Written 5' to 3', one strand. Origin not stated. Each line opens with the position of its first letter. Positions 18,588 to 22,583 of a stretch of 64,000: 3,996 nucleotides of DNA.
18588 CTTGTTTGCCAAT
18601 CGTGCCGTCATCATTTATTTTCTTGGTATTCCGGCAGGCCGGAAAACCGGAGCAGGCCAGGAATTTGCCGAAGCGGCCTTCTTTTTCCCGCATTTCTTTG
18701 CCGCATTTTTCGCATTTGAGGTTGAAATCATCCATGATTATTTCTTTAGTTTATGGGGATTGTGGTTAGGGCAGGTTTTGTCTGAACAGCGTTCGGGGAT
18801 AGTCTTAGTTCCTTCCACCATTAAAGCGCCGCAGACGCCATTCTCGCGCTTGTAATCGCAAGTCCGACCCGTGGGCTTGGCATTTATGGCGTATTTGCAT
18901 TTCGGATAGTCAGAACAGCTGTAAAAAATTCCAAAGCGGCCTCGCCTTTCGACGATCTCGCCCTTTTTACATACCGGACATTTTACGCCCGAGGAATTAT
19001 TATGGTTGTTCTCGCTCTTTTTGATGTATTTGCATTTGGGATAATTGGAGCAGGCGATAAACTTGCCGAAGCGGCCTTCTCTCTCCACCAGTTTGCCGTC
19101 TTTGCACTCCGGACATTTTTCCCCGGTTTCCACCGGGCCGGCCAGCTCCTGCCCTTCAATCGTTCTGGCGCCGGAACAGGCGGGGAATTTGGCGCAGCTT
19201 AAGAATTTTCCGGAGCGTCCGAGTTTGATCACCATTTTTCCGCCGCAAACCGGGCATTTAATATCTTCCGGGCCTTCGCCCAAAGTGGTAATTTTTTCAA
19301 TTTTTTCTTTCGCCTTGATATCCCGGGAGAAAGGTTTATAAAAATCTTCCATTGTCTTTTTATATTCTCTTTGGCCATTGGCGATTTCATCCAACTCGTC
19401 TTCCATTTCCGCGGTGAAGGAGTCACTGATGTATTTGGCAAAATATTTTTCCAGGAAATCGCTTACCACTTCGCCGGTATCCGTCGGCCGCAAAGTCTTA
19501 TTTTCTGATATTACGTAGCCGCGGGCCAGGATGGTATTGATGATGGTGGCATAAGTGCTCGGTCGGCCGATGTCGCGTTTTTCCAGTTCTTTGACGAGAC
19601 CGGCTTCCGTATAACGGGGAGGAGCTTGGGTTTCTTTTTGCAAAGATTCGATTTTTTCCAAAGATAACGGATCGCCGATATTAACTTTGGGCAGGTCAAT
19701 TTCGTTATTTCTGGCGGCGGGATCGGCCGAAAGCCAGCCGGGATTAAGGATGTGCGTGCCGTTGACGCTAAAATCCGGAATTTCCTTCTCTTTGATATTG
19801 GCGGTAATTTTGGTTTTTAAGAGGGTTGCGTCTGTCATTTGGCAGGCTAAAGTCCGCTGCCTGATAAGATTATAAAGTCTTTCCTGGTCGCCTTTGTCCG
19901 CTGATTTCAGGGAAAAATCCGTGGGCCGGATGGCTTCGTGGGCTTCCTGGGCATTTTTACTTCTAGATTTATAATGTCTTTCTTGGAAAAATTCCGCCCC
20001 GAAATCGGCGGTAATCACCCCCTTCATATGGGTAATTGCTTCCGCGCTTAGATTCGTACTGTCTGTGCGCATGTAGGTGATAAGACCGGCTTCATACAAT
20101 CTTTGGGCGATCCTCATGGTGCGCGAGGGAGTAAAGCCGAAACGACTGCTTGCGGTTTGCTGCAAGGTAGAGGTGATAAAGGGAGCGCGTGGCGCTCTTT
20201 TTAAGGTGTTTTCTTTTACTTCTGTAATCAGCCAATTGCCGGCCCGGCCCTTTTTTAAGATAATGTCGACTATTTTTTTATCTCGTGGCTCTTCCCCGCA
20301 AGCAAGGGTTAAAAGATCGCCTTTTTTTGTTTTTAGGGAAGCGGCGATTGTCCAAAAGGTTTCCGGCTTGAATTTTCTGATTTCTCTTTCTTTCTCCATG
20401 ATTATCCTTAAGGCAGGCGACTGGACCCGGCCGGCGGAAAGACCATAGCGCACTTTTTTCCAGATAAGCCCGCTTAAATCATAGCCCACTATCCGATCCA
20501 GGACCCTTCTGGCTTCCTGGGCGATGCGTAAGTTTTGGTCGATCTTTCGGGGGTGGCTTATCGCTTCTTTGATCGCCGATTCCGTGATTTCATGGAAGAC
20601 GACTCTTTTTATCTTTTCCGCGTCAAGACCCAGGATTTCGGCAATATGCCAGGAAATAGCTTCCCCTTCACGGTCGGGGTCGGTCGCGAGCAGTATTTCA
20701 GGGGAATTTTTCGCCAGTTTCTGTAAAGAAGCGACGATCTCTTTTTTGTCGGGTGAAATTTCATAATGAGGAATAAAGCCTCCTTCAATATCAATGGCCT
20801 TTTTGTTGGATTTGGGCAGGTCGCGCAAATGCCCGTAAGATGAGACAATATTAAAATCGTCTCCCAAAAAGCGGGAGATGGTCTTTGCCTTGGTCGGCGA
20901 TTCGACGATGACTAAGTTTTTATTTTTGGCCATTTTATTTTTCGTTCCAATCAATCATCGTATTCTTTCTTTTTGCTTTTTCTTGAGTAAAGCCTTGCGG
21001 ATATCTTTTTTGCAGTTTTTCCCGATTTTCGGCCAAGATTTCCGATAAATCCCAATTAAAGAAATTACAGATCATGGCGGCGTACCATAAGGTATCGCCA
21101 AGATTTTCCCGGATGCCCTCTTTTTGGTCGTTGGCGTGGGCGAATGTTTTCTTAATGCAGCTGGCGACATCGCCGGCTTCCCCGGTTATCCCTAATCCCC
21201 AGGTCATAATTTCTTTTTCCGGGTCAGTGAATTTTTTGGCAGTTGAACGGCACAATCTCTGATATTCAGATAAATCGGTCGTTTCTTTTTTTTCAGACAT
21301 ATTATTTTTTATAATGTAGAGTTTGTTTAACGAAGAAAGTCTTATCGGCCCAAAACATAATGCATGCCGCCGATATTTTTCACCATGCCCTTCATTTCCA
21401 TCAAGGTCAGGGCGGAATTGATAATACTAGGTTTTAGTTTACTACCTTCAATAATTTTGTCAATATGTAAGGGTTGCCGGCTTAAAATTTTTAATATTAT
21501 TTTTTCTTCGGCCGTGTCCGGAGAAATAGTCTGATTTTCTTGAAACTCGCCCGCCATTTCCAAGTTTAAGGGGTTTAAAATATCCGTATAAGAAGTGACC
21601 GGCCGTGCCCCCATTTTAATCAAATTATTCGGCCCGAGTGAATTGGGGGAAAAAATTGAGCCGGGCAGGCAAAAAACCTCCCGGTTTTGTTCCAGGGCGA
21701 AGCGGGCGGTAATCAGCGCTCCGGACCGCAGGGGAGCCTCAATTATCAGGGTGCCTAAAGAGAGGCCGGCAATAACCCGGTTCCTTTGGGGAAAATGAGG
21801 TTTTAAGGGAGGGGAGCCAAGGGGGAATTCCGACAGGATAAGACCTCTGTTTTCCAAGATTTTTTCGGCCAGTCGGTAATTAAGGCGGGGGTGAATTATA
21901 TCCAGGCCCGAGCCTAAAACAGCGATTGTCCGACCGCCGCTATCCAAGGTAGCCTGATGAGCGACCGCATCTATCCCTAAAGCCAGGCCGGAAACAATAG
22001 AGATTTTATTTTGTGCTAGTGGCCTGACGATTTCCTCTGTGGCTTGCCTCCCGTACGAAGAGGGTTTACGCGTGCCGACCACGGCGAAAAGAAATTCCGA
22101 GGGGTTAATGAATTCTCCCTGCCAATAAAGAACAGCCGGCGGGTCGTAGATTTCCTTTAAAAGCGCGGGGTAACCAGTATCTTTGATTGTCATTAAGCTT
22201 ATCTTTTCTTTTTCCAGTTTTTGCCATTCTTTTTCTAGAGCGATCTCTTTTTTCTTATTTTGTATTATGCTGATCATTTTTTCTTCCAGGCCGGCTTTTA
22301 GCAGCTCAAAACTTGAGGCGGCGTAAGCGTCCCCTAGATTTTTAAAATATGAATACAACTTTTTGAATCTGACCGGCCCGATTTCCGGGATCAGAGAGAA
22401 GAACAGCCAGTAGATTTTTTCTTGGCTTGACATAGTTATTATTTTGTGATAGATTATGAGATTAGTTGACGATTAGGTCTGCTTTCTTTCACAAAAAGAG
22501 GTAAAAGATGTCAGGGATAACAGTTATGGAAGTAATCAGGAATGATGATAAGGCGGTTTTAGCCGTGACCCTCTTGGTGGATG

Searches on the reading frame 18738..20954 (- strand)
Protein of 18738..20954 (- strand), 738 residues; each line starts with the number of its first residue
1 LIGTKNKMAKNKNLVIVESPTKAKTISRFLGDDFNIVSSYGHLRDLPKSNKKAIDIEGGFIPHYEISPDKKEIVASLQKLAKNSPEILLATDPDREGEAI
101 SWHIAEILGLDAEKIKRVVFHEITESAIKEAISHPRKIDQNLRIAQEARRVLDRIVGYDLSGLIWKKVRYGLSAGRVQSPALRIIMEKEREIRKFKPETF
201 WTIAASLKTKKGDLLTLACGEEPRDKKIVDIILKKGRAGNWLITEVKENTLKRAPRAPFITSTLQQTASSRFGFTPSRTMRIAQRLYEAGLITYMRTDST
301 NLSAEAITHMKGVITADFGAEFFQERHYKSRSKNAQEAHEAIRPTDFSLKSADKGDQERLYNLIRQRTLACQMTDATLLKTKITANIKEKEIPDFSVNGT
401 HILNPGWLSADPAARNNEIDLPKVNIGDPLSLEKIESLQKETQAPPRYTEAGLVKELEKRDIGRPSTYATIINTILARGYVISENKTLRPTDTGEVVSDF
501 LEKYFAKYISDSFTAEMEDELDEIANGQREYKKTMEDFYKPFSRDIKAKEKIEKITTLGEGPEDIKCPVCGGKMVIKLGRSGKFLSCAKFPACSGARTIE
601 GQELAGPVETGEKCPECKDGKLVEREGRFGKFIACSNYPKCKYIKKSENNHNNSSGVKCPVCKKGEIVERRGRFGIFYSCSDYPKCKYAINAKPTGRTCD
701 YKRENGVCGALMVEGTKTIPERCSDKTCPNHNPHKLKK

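Call 22: search_protein_families(library=pfam, proteins=[window:18738-20954:-], max_evalue=0.001)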
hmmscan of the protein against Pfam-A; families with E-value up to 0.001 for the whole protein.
window:18738-20954:- (738 aa): 4 families
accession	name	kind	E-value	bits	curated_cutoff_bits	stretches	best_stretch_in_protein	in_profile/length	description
PF01131.25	Topoisom_bac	-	1.6e-122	409.9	35.1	1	138-535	2-410/411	DNA topoisomerase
PF01396.24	Zn_ribbon_Top1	-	1.4e-40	137.2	32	3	611-650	1-39/39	Topoisomerase DNA binding C4 zinc finger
PF01751.28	Toprim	-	2.4e-23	82.5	23.1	1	14-123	2-96/96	Toprim domain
PF13662.12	Toprim_4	-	0.00022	21.8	25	1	52-114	22-80/85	Toprim domain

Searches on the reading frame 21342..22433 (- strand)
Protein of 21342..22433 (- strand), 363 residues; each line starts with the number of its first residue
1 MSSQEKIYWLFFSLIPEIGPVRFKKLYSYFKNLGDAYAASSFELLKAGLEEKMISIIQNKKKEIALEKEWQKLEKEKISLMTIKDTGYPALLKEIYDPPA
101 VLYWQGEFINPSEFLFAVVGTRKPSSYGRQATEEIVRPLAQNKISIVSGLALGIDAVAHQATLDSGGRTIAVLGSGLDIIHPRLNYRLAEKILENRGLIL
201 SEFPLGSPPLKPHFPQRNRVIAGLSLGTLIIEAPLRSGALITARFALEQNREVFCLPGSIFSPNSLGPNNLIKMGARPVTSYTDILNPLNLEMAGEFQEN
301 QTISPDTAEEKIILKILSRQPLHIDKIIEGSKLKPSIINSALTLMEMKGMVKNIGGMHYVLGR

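Call 22: search_protein_families(library=pfam, proteins=[window:21342-22433:-], max_evalue=0.001)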
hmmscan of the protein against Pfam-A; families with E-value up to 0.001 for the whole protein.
window:21342-22433:- (363 aa): 2 families
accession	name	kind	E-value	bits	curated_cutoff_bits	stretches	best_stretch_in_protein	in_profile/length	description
PF02481.21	DNA_processg_A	-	5.5e-78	261.4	29.6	1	73-280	2-211/212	DNA recombination-mediator protein A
PF17782.7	DprA_WH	-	7.9e-11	42.3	22.9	1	300-356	4-60/61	DprA winged helix domain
